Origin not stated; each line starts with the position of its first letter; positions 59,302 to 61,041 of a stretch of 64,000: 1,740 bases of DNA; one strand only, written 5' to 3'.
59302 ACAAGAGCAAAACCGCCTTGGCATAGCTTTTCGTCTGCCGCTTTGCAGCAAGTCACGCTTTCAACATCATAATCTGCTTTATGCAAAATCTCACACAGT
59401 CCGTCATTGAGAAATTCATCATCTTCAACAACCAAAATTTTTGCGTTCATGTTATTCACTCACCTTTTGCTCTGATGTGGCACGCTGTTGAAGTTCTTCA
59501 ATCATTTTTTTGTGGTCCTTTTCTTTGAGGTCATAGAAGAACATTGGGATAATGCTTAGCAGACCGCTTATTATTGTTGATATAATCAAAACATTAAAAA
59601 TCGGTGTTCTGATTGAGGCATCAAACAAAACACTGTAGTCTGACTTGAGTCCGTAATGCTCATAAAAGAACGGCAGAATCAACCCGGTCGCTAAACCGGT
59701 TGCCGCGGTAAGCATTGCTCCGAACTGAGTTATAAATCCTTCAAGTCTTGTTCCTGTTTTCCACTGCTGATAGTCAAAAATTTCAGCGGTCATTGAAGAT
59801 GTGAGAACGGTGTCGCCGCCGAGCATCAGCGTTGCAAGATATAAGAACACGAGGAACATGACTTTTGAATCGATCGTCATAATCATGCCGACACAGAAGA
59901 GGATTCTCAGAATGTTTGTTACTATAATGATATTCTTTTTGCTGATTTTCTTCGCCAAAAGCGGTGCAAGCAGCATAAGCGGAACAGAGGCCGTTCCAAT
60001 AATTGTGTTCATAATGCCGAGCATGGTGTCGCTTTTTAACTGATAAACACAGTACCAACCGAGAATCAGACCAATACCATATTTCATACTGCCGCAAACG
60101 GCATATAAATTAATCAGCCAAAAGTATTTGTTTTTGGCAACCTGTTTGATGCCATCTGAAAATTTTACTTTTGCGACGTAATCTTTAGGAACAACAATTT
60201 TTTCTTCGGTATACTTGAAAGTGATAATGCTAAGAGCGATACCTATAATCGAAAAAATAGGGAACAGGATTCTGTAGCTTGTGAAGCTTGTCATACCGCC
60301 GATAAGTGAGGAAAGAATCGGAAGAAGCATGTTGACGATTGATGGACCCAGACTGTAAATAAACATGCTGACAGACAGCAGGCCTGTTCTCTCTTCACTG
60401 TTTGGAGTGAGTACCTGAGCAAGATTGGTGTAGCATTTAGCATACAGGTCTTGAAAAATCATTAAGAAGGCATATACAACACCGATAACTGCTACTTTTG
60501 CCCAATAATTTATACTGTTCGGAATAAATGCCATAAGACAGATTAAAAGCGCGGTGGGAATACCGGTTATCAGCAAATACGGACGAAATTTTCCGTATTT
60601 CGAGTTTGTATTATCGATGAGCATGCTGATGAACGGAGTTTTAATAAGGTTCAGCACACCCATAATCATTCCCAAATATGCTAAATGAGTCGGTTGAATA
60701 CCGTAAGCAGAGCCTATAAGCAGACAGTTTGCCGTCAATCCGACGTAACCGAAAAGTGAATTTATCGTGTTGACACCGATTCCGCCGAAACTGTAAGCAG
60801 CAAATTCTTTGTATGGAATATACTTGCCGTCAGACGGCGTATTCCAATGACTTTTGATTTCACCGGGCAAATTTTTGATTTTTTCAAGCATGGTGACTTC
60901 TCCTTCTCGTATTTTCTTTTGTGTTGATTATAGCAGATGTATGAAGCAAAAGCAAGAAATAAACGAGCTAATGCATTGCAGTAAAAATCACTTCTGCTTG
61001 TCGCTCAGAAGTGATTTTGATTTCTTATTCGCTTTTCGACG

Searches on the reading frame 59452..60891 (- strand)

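Call 12: search_protein_families(library=pfam, proteins=[window:59452-60891:-], max_evalue=0.001)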
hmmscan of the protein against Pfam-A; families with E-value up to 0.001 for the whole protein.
window:59452-60891:- (479 aa): 2 families
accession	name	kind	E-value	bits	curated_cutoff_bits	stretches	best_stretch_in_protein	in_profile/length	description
PF13347.12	MFS_2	-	8.1e-47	160.2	27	1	59-456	24-426/427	MFS/sugar transport protein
PF07690.21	MFS_1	-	5.4e-16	58.9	33.4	1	55-364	20-315/347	Major Facilitator Superfamily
